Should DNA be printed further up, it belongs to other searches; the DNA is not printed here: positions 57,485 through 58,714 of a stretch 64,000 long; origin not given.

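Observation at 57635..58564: TauD/TfdA-type Fe/2OG dioxygenase leading the phosphonate operon, a candidate AEP C1-hydroxylase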

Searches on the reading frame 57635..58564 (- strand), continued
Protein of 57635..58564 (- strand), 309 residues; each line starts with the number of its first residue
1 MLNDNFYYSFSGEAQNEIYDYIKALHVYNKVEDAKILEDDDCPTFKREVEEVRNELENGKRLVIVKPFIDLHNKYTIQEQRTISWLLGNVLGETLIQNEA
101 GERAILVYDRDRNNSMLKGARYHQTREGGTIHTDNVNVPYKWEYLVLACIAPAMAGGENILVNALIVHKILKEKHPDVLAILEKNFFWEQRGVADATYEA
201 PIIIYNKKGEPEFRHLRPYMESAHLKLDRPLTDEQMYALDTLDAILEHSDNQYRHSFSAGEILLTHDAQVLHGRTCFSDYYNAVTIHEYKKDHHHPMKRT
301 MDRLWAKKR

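Call 19: find_encoding_contigs(protein=window:57635-58564:-, flank=10000, max_places=4)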
Protein window:57635-58564:- (309 aa): 7 contigs read that carry it; 3 places shown.
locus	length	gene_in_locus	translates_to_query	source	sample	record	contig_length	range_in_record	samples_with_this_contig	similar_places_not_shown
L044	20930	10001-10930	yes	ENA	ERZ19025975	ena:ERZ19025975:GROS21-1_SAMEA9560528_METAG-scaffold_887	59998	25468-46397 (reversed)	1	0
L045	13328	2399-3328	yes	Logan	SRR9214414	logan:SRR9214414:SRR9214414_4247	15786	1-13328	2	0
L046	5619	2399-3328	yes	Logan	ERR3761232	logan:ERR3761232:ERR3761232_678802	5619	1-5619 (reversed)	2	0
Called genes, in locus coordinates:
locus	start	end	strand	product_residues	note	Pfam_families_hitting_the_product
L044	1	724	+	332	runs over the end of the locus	PF00579:tRNA-synt_1b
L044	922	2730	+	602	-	PF00270:DEAD, PF04851:ResIII (weak), PF14617:CMS1 (faint), PF00271:Helicase_C, PF03880:DbpA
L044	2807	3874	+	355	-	PF03033:Glyco_transf_28, PF04101:Glyco_tran_28_C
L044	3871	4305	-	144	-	PF00571:CBS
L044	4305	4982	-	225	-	PF00072:Response_reg, PF00486:Trans_reg_C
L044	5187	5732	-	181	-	PF16036:Chalcone_3, PF16035:Chalcone_2 (faint)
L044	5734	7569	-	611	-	PF00009:GTP_EFTU, PF01926:MMR_HSR1 (weak), PF03144:GTP_EFTU_D2, PF22042:EF-G_D2, PF00679:EFG_C, PF21018:BipA_C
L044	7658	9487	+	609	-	PF00005:ABC_tran, PF02463:SMC_N (faint), PF03308:MeaB (faint), PF13555:AAA_29 (faint), PF01926:MMR_HSR1 (faint), PF13175:AAA_15 (faint), PF12848:ABC_tran_Xtn, PF00005:ABC_tran, +1 more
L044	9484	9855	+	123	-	-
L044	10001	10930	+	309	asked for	PF02668:TauD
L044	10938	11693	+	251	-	PF00483:NTP_transferase, PF12804:NTP_transf_3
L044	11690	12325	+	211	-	PF01810:LysE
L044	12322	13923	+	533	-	PF13714:PEP_mutase, PF12804:NTP_transf_3 (weak)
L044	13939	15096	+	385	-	PF02776:TPP_enzyme_N, PF02775:TPP_enzyme_C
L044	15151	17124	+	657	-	PF05649:Peptidase_M13_N, PF01431:Peptidase_M13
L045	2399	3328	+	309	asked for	PF02668:TauD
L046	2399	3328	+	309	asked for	PF02668:TauD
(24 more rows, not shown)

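Call 24: search_dna_similar(query=window:57635-58564:-, collection=plasmids, mode=protein, max_evalue=0.00001, max_rows=25)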
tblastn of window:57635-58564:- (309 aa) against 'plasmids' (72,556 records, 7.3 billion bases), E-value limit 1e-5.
Records with a match: 26; places in all: 28; records where one place covers at least 80% of the query: 1.
Best place of each record, by identity: <60% 26.
By first word of the organism name: Streptomyces 8; Rhizobium 3; Cupriavidus 2; Pantoea 2; Pseudomonas 2; Geminicoccaceae 1; Agrobacterium 1; Acinetobacter 1; Bacillus 1; Achromobacter 1; and 4 more.
By predicted mobility (MOB-suite, as given by PLSDB): non-mobilizable 16; conjugative 5; mobilizable 5.
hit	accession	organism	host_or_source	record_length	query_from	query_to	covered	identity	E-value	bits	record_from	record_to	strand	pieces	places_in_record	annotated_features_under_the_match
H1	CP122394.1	Geminicoccaceae bacterium SCSIO 64248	Montipora informis (coral)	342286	73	309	77%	29.9%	1e-12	76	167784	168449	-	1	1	TauD/TfdA family dioxygenase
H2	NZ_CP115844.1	Agrobacterium tumefaciens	willow,cell culture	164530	6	280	89%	24.6%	1e-7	61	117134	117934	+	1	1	TauD/TfdA family dioxygenase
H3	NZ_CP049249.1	Rhizobium rhizoryzae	cell culture,soil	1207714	59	280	72%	29.6%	9e-14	79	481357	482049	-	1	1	none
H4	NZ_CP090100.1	Rhizobium leguminosarum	Trifolium pratense,Cell culture,Plant ...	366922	83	309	73%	28.7%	2e-15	84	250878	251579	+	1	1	TauD/TfdA family dioxygenase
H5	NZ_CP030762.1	Rhizobium leguminosarum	Genomic DNA from Bacterial pure culture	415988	83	309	73%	28.7%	2e-15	84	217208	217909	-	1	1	TauD/TfdA family dioxygenase | hypothetical protein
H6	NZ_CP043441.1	Cupriavidus campinensis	cell culture,soil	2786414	62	305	79%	26.4%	1e-7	61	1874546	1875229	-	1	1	none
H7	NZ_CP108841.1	Streptomyces chartreusis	-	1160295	59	280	72%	28.6%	1e-12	76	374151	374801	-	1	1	none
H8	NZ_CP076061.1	Cupriavidus sp. EM10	Pure-cultured cell,sewage water sludge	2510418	73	305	75%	27.0%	5e-6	56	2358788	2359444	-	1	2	none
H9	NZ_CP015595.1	Acinetobacter sp. NCu2D-2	Mus musculus,cell culture,tracheal swab ...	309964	74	307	76%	26.3%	5e-10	68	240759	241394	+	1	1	TauD/TfdA family dioxygenase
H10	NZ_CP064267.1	Bacillus pseudomycoides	cell culture,Zoo wolf area soil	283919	74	280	67%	29.6%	1e-15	85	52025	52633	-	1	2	TauD/TfdA family dioxygenase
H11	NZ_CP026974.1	Achromobacter insolitus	Homo sapiens,endotracheal aspirate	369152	59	280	72%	27.6%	2e-10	69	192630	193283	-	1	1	TauD/TfdA family dioxygenase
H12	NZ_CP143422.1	Pantoea agglomerans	Phaseolus vulgaris,cell ...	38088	59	279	72%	27.1%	9e-11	70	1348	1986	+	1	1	TauD/TfdA family dioxygenase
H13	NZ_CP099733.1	Pantoea agglomerans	cell culture,Rotten Potato Tubers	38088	59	279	72%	27.1%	9e-11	70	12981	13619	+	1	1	TauD/TfdA family dioxygenase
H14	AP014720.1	Arthrobacter sp. Hiyo8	-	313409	89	279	62%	31.0%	8e-10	89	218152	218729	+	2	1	hypothetical protein (x2)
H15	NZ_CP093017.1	Pseudomonas aeruginosa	River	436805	73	305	75%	25.1%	9e-7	58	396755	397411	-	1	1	TauD/TfdA family dioxygenase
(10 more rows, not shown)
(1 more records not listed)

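Call 25: get_annotated_region(hit=H6, flank=9000)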
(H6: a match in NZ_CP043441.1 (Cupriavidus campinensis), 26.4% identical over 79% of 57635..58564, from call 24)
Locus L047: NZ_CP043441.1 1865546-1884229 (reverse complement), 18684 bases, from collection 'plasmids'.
description: Cupriavidus campinensis strain MJ1 plasmid unnamed1, complete sequence
organism: Cupriavidus campinensis (NCBI taxid 151783)
taxonomy: Bacteria; Pseudomonadota; Betaproteobacteria; Burkholderiales; Burkholderiaceae; Cupriavidus; Cupriavidus campinensis
host: -; source: cell culture,soil; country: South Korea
typing (MOB-suite, as given by PLSDB): mobilizable; relaxase MOBP
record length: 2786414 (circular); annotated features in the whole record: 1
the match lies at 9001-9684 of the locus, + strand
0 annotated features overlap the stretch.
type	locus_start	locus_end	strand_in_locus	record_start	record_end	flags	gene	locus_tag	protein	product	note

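Call 31: list_cluster_members(proteins=[window:57635-58564:-, window:56872-57627:-, window:54603-56243:-])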
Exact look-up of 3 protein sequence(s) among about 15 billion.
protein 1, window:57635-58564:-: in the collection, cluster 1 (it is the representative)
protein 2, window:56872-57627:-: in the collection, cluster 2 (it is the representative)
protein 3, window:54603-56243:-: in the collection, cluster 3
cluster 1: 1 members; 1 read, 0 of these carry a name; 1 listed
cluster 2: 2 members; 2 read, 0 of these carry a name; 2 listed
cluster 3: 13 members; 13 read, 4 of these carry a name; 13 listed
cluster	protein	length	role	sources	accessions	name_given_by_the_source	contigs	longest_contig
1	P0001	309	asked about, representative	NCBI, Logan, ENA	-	-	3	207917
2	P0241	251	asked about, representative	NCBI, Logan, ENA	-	-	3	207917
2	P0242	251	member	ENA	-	-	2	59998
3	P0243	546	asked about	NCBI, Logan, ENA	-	-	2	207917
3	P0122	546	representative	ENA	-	-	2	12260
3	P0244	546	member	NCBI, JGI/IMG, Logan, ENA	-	phosphoenolpyruvate phosphomutase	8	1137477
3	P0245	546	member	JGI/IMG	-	phosphoenolpyruvate phosphomutase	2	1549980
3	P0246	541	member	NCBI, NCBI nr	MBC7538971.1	MAG: phosphoenolpyruvate mutase [Bacteriovorax sp.] | phosphoenolpyruvate mutase [Bacteriovorax sp.]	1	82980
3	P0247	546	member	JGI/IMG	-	phosphoenolpyruvate phosphomutase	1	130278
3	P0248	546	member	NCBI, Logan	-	-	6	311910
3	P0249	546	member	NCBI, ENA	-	-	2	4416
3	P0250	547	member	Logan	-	-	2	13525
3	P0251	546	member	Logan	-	-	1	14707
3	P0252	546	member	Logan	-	-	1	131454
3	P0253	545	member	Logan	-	-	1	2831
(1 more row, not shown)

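Call 32: search_solved_structures(query=A1, max_evalue=1, show_alignments=5)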
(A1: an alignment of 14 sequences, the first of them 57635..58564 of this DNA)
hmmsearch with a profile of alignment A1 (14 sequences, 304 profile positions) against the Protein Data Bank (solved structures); distinct sequences matched with E-value up to 1: 13.
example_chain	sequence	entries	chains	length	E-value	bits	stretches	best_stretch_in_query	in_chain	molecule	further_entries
5eqn_A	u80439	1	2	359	4.4e-19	71.9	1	37-278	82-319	FrbJ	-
7n7v_A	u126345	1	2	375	2.1e-12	49.9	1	38-274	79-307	Predicted hydroxylase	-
4bg1_A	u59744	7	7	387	1e-09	41.1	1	125-273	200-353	GAMMA-BUTYROBETAINE DIOXYGENASE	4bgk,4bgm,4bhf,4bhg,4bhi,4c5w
3ms5_A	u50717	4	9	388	1e-09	41.1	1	125-273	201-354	Gamma-butyrobetaine dioxygenase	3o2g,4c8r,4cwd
3n6w_A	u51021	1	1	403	1.1e-09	41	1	125-273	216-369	Gamma-butyrobetaine dioxygenase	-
6npb_A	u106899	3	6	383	3.4e-06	29.5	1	125-273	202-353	TmpA, 2-trimethylaminoethylphosphonate hydroxylase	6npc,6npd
9j0j_A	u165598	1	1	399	0.0004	22.7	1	133-272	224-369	Fe/2OG-dependent oxygenase DfmD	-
1y0z_A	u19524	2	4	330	0.2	13.9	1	138-186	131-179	protein product of AT3G21360 | Clavaminate synthase-like protein At3g21360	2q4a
9n8d_A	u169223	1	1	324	0.25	13.5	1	48-215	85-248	Glutarate 2-hydroxylase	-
9n8l_A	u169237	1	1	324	0.28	13.4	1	48-215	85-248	Glutarate 2-hydroxylase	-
9n8u_A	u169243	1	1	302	0.42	12.8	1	48-215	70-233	Glutarate 2-hydroxylase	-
9n5w_A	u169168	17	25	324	0.52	12.5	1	48-215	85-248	Glutarate 2-hydroxylase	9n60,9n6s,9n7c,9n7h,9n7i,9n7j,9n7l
9n8k_A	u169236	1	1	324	0.59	12.3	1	48-215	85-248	Glutarate 2-hydroxylase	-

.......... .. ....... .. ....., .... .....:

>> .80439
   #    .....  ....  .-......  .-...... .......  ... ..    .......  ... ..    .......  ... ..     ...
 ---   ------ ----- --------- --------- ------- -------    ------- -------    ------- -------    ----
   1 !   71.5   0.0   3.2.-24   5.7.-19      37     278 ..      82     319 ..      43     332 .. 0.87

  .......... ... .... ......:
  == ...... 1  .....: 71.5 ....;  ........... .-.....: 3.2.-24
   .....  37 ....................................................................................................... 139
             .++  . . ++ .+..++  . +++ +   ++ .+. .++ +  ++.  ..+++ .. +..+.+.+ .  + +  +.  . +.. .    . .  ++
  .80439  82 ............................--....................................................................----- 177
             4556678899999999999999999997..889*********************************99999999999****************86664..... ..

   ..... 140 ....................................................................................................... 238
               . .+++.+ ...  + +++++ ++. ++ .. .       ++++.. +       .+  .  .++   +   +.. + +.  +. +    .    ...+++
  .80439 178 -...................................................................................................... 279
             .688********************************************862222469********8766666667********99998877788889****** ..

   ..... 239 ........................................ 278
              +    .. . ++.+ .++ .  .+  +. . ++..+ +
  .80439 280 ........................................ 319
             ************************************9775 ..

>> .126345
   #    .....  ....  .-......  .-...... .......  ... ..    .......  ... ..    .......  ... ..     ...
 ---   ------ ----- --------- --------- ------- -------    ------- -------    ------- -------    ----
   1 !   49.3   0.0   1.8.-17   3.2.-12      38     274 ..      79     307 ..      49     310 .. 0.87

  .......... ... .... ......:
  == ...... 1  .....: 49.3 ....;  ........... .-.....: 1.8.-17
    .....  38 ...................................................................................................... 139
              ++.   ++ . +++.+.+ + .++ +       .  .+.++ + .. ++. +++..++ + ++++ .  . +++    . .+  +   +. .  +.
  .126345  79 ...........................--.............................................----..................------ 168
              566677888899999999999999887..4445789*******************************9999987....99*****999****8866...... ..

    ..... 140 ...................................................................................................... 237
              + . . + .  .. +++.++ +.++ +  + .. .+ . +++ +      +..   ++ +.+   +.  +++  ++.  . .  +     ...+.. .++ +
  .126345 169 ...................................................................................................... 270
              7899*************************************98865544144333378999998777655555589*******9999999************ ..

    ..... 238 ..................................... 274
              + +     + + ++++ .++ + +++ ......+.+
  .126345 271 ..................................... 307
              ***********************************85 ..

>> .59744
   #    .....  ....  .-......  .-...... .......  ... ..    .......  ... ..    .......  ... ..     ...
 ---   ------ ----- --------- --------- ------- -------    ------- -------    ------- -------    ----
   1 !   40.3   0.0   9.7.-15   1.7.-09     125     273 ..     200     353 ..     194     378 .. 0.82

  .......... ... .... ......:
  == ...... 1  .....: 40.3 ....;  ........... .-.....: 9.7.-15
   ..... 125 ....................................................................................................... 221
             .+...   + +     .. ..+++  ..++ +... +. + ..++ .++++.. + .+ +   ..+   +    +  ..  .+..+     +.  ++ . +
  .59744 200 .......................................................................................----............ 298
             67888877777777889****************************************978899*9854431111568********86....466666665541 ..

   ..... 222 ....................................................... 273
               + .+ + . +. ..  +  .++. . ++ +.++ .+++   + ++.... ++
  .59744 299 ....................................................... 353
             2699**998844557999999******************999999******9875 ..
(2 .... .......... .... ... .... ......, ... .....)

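Call 41: predict_structure(alignment_id=A2)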
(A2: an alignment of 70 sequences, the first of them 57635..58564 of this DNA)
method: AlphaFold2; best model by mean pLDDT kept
length: 309 residues; sequences in the alignment: 70
mean_pLDDT: 94.0   pTM: 0.91
mean pLDDT of the five models: 94.0, 93.2, 92.7, 92.3, 91.4
residues with pLDDT >= 90: 259; 70-90: 47; 50-70: 2; < 50: 1
segments of 3 or more residues with pLDDT < 50: none
pLDDT, mean of each block of 10 residues (from residue 1): 80 98 95 95 98 96 97 96 98 93 91 82 84 91 97 95 97 98 96 85 96 94 94 98 97 96 97 95 92 93 95
secondary structure, 60 per line:
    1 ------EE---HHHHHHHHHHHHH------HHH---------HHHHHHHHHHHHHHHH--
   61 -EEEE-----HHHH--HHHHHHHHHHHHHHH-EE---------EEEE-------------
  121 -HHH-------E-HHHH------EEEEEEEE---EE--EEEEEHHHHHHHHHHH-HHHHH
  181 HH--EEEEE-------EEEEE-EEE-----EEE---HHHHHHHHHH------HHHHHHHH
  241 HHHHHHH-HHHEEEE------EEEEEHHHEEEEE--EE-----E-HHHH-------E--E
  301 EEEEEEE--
elements in order: H12-24 H43-58 E62-65 H71-74 H77-91 E104-107 H134-137 E144-151 E159-163 H164-174 H176-182 E185-189 E197-201 E203-205 E211-213 H217-226 H233-247 E252-255 E262-266 E270-274 H286-289 E300-307

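Call 43: search_protein_representatives(alignment_id=A2)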
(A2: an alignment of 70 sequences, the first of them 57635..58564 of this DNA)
Query: 70 sequences, 308 profile positions. Proteins with E-value up to 0.001 (for the whole library): 2835; up to 1e-10: 953; up to 1e-30: 120. The best 150 are listed.
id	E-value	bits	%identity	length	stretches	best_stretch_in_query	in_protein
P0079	1.4e-133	461.1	-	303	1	10-307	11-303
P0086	8.9e-133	458.4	-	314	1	12-307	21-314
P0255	5.4e-130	449.3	-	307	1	8-307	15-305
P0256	1.4e-105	369.1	-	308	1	7-307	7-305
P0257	3.7e-101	354.6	-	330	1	72-307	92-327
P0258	5.5e-100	350.7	-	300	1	8-307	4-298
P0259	1.2e-99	349.6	-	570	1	8-307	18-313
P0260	1.6e-95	336.1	-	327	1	6-306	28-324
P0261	8.1e-93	327.2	-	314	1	4-307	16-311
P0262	1.4e-92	326.4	-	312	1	38-307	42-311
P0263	1.6e-90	319.7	-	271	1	43-307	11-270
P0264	6.1e-87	307.9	-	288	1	43-307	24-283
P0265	1.2e-85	303.7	-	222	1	86-307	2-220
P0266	1.6e-85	303.3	-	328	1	5-307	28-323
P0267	4.2e-85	301.9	-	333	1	7-308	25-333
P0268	4.8e-85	301.7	-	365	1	4-306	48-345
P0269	4.9e-82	291.8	-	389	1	8-306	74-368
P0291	1.9e-55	204.4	-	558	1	28-306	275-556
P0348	3.6e-35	137.9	-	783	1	63-283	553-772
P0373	1.2e-30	122.9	-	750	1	76-279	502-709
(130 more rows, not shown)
